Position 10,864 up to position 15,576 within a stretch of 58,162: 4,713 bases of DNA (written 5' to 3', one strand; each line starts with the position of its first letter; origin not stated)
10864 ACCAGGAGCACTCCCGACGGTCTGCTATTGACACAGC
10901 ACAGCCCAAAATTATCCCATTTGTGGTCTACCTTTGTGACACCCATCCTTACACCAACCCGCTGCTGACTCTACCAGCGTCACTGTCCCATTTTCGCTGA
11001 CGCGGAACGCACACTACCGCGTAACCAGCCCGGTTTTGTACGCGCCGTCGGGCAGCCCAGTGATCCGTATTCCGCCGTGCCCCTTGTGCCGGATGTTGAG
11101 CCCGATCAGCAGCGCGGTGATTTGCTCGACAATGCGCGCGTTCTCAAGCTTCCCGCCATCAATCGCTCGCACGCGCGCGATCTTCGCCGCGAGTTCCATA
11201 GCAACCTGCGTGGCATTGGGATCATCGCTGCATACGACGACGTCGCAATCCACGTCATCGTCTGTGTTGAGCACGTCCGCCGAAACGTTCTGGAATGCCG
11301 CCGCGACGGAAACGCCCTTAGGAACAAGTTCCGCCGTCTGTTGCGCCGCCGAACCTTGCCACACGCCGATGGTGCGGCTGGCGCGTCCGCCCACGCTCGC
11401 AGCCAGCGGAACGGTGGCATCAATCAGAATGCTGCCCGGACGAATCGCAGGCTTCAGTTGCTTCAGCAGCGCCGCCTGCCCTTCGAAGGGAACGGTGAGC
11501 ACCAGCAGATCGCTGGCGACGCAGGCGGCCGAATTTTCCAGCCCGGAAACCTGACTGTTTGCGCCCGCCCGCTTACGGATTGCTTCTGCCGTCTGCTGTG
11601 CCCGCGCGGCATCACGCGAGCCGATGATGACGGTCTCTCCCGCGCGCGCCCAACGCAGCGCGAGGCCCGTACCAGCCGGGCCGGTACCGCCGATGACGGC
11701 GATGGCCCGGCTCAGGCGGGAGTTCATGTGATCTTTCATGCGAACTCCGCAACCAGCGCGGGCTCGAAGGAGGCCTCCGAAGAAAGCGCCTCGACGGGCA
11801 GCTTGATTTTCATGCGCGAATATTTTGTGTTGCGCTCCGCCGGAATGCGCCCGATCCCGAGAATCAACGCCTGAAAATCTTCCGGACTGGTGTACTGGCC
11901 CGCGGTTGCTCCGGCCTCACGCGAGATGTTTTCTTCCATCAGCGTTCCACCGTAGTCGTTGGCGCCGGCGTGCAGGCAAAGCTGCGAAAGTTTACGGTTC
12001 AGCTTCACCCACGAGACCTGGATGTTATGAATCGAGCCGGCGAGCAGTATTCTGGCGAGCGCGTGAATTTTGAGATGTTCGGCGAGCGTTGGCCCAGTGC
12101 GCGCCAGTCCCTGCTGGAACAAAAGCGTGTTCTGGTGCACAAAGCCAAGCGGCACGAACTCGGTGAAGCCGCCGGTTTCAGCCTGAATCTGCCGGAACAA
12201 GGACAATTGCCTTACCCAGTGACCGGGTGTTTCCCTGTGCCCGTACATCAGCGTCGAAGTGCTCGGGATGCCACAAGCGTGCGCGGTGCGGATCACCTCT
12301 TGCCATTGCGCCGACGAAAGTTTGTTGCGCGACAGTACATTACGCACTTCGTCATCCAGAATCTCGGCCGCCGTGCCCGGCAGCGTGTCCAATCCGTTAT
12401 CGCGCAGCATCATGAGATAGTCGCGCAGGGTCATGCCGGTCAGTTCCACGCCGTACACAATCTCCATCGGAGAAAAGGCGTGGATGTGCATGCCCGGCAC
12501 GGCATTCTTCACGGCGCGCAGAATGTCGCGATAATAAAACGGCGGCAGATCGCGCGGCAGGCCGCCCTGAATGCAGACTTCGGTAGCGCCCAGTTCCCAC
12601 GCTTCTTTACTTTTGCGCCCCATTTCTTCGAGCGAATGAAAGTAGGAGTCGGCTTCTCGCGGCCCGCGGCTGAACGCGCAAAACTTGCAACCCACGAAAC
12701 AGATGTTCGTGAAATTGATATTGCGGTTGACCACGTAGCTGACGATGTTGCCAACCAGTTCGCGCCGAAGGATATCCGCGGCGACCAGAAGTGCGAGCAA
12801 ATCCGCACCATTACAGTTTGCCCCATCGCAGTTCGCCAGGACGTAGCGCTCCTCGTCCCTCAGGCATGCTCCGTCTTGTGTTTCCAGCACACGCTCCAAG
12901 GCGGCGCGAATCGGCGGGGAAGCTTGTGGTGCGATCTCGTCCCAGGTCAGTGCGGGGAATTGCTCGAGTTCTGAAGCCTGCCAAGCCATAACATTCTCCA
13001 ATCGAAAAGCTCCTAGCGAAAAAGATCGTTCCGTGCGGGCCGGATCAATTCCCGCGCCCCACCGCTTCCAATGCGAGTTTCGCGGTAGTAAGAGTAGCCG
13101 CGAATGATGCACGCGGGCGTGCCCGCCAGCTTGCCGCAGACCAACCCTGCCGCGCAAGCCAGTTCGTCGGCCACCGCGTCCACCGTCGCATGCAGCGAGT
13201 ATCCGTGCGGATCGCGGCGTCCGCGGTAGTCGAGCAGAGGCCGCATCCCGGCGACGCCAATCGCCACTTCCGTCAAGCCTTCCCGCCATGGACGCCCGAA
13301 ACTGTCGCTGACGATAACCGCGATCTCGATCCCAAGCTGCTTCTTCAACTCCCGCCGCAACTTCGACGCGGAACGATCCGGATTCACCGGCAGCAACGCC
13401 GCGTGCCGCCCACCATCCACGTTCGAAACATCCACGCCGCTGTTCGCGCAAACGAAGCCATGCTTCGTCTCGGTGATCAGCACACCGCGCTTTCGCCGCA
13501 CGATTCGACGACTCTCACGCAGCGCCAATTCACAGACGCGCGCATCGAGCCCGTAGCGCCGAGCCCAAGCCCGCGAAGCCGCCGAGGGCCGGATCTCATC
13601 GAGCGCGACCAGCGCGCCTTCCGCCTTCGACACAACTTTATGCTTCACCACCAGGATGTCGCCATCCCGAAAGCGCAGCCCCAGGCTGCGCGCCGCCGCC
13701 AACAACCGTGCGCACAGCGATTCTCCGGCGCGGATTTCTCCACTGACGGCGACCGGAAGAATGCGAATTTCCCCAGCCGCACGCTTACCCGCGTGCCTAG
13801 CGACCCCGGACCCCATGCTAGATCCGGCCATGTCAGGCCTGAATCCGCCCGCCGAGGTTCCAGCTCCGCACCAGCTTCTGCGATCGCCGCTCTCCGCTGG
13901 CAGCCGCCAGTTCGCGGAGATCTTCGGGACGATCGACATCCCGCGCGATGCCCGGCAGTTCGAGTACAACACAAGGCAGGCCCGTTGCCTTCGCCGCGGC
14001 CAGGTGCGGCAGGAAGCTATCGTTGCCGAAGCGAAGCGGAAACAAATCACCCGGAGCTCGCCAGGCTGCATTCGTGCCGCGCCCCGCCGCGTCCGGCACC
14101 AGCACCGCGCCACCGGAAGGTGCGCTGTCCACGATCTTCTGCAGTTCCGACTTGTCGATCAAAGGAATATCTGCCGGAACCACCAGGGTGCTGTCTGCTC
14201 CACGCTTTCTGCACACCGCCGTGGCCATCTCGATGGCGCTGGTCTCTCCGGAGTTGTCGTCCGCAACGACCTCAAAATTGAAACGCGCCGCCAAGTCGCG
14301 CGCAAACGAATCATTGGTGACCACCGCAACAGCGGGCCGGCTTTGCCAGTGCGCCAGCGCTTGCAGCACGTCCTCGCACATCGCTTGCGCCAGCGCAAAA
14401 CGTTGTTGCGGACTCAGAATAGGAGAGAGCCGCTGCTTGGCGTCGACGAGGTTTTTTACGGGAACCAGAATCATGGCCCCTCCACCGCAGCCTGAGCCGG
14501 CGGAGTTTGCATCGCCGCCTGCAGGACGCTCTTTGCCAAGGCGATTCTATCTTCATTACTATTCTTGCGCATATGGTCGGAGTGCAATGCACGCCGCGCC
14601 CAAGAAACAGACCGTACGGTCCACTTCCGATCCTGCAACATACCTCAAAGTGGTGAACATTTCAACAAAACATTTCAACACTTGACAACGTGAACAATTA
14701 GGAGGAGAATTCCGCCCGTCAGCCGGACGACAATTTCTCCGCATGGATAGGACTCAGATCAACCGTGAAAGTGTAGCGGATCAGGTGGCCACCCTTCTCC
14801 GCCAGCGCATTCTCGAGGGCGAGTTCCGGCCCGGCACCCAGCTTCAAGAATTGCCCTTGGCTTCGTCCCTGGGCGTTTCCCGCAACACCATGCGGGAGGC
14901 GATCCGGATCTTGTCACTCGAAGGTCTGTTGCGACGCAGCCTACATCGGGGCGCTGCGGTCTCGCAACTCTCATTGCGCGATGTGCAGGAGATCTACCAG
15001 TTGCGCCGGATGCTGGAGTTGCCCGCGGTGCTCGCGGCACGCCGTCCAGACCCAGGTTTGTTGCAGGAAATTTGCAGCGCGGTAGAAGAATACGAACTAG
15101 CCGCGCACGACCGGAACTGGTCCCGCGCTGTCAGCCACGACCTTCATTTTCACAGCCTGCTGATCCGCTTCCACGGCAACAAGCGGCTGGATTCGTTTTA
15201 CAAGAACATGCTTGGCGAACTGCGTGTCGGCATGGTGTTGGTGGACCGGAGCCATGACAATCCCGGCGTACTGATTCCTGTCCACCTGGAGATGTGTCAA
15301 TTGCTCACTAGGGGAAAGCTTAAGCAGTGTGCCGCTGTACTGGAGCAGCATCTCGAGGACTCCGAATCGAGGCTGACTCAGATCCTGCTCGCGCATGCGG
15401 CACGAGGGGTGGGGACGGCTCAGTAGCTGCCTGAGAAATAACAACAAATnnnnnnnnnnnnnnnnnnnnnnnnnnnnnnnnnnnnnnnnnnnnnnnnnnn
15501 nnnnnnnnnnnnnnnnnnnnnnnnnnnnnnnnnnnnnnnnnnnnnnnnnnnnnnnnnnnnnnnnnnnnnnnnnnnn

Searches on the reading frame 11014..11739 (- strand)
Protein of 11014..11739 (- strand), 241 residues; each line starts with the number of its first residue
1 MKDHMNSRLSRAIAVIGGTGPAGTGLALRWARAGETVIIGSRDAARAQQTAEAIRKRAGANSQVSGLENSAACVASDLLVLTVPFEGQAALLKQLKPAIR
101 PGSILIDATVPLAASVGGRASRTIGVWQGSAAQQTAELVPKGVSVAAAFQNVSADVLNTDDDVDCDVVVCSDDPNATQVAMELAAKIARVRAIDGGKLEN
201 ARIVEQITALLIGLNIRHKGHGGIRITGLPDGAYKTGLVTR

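Call 53: search_protein_families(library=pfam, proteins=[window:11014-11739:-], max_evalue=0.001)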
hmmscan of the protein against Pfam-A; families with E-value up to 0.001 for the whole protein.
window:11014-11739:- (241 aa): 3 families
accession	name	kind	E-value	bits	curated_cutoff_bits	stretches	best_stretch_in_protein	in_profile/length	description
PF03807.23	F420_oxidored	-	2.7e-14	54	21.6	1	13-111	2-94/94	NADP oxidoreductase coenzyme F420-dependent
PF03446.21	NAD_binding_2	-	0.00015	22.3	21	1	13-109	2-93/161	NAD binding domain of 6-phosphogluconate dehydrogenase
PF01210.29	NAD_Gly3P_dh_N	-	0.00023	21.6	23.1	1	13-109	2-103/158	NAD-dependent glycerol-3-phosphate dehydrogenase N-terminus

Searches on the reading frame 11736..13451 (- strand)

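Call 54: search_protein_families(library=pfam, proteins=[window:11736-13451:-], max_evalue=0.001)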
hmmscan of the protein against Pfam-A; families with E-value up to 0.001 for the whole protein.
window:11736-13451:- (571 aa): 2 families
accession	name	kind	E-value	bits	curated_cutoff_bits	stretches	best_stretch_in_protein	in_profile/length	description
PF19288.4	CofH_C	-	7e-22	78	27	1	428-548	3-120/125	CofH/MqnC C-terminal region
PF04055.27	Radical_SAM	-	8.4e-19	68.8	29.5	1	245-412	1-159/166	Radical SAM superfamily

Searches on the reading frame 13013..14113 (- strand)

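Call 54: search_protein_families(library=pfam, proteins=[window:13013-14113:-], max_evalue=0.001)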
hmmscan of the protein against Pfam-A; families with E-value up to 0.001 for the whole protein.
window:13013-14113:- (366 aa): 1 family
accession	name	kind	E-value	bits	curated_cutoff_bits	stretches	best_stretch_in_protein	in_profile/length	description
PF01996.21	F420_ligase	-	1.3e-66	224.7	25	1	126-339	6-218/218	F420-0:Gamma-glutamyl ligase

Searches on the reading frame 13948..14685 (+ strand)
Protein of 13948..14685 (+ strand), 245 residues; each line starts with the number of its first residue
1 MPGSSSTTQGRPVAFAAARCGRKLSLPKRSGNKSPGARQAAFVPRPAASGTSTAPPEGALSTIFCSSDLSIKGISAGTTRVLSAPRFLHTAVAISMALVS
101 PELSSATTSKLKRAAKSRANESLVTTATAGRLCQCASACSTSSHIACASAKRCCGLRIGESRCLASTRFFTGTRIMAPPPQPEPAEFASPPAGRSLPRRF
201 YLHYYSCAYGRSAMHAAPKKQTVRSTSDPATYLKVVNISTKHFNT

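Call 73: search_protein_families(library=pfam, proteins=[window:13948-14685:+], max_evalue=0.01)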
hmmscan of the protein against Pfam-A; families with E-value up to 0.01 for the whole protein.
window:13948-14685:+ (245 aa): 1 family
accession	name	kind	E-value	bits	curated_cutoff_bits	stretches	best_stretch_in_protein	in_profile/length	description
PF13832.12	zf-HC5HC2H_2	-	0.005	17.5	27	1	77-153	11-90/109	PHD-zinc-finger like domain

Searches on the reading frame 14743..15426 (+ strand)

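Call 54: search_protein_families(library=pfam, proteins=[window:14743-15426:+], max_evalue=0.001)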
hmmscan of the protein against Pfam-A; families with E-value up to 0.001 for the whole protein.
window:14743-15426:+ (227 aa): 2 families
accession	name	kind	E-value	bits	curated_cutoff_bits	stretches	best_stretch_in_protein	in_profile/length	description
PF07729.17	FCD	-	3.3e-18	66.7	24.3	1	83-205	1-124/125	FCD domain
PF00392.27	GntR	-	2.6e-15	56.2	27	1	12-73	2-64/64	Bacterial regulatory proteins, gntR family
